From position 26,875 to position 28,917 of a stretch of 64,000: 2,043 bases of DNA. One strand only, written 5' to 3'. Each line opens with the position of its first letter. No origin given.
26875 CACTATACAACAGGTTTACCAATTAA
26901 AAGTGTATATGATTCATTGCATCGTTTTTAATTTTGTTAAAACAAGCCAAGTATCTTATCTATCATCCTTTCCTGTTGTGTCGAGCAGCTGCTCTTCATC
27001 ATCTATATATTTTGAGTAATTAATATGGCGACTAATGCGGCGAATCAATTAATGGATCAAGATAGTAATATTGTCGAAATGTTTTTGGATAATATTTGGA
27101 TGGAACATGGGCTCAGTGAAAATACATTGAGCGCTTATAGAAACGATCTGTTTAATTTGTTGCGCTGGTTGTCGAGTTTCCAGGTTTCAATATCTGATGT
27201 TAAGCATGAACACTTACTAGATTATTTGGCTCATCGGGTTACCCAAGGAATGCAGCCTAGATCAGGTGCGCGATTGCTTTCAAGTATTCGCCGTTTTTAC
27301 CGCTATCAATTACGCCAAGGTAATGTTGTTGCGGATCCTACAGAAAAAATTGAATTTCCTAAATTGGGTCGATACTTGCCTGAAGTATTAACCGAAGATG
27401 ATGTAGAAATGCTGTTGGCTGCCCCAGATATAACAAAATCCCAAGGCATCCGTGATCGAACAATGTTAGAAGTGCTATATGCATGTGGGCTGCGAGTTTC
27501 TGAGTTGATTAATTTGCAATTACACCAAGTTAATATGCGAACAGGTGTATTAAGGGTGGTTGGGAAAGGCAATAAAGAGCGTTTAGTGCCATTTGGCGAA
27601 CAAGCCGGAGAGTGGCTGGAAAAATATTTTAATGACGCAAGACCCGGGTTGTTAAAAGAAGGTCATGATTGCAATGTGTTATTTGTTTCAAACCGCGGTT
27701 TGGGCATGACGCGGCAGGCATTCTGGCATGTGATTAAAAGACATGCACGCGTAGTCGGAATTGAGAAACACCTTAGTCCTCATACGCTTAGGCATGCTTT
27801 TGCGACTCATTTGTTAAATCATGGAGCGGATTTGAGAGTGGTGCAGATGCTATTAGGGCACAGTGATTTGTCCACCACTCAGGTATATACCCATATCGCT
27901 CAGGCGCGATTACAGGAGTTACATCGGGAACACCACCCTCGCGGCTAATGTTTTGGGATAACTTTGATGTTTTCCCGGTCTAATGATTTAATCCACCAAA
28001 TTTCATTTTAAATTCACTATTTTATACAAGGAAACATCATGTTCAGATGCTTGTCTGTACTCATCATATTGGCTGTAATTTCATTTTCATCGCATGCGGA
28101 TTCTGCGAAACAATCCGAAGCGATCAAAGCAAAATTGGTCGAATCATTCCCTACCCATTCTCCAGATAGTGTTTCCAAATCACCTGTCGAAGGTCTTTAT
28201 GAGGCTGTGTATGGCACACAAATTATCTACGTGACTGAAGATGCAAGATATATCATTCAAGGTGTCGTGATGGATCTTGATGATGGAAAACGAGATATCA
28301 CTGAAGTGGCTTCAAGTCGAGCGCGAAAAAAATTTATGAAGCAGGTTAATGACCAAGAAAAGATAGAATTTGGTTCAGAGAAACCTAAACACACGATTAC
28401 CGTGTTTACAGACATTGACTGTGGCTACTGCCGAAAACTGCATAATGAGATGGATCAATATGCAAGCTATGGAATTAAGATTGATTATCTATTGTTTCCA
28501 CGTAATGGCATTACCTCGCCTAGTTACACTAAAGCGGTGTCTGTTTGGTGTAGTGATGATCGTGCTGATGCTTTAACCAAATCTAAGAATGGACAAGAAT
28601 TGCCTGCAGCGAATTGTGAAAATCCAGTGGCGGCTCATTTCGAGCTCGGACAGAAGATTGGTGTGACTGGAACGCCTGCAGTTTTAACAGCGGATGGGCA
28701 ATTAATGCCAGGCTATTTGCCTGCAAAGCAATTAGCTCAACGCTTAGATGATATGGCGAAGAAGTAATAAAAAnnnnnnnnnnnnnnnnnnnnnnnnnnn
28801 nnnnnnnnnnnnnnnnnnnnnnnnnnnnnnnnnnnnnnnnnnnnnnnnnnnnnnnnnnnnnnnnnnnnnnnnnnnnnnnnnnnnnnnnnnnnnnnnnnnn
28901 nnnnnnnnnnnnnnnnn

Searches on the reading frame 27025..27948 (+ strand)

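Call 5: search_protein_families(library=pfam, proteins=[window:27025-27948:+], max_evalue=0.01)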
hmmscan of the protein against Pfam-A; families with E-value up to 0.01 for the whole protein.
window:27025-27948:+ (307 aa): 3 families
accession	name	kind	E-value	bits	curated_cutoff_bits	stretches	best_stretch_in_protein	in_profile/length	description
PF00589.27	Phage_integrase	-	2.6e-54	184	27.1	1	121-293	2-170/172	Phage integrase family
PF02899.23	Phage_int_SAM_1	-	5.7e-19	68.6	22.3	1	18-99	2-83/83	Phage integrase, N-terminal SAM-like domain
PF13495.12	Phage_int_SAM_4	-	7e-06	26.8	27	1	20-97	5-80/85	Phage integrase, N-terminal SAM-like domain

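Call 6: search_protein_families(library=ncbifam, proteins=[window:27025-27948:+], max_evalue=0.01)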
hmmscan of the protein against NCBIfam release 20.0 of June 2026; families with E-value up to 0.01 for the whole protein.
window:27025-27948:+ (307 aa): 13 families
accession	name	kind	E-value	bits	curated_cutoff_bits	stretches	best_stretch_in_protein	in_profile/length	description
NF001399.0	PRK00283.1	subfamily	5e-123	410.1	279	1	11-307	3-299/300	tyrosine recombinase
TIGR02225.1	recomb_XerD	equivalog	1.4e-115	385.6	329.6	1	19-306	2-289/290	site-specific tyrosine recombinase XerD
TIGR02224.1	recomb_XerC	equivalog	1.9e-93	313.1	335.15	1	19-306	2-292/295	tyrosine recombinase XerC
NF002331.0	PRK01287.1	subfamily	5.1e-69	233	371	1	17-305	30-326/365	site-specific tyrosine recombinase XerC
NF040815.2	recomb_XerA_Arch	equivalog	6.7e-67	225.8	220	1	20-298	3-261/263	site-specific tyrosine recombinase/integron integrase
TIGR02249.1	integrase_gron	subfamily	9.2e-37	127.1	265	2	229-294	238-303/315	integron integrase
NF003462.0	PRK05084.1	equivalog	3.4e-31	108.3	267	1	141-298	194-351/360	tyrosine recombinase XerS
NF011946.0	PRK15417.1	equivalog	3.1e-24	85.8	435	2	227-293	251-317/337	integron integrase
NF007371.0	PRK09871.1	subfamily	1e-18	67.6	222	1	122-300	7-183/198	tyrosine-type DNA invertase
NF007370.0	PRK09870.1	subfamily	9.1e-16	58.1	221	1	121-297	12-185/200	tyrosine-type DNA invertase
NF040693.1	recomb_GmtY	equivalog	3.7e-07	29.7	340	1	219-296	353-437/441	gamma-mobile-trio recombinase GmtY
NF002685.0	PRK02436.1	equivalog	6.3e-07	29.5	178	1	26-284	10-239/245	site-specific tyrosine recombinase XerD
NF041502.1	integrase_1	equivalog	9.9e-05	21.2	350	1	216-299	285-368/484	site-specific integrase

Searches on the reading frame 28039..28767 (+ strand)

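Call 5: search_protein_families(library=pfam, proteins=[window:28039-28767:+], max_evalue=0.01)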
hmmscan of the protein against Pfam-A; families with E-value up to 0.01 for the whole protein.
window:28039-28767:+ (242 aa): 4 families
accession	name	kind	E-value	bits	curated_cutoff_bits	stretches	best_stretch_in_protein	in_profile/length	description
PF13098.12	Thioredoxin_2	-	1.5e-24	86.7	27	1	115-236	4-104/104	Thioredoxin-like domain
PF10411.14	DsbC_N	-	5.6e-20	71.2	25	1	22-89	3-70/70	Disulfide bond isomerase protein N-terminal domain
PF01323.26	DSBA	-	9.8e-06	25.9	25.6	0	190-236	145-190/191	DSBA-like thioredoxin domain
PF13462.12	Thioredoxin_4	-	2e-05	25.2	23.2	1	107-147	4-44/165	Thioredoxin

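Call 6: search_protein_families(library=ncbifam, proteins=[window:28039-28767:+], max_evalue=0.01)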
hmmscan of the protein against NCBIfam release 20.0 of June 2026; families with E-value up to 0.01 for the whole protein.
window:28039-28767:+ (242 aa): 3 families
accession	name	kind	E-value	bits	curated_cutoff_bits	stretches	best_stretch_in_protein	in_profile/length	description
NF008129.0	PRK10877.1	equivalog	2.9e-54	183.8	215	1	8-241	9-232/237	bifunctional protein-disulfide isomerase/oxidoreductase DsbC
NF008657.0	PRK11657.1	equivalog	2.6e-12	46.5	124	1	61-220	59-228/251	thiol:disulfide interchange protein DsbG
NF052402.1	ThlOxiredEpsilon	equivalog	0.00056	19.6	370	1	97-158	108-168/236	bifunctional thiol oxidoreductase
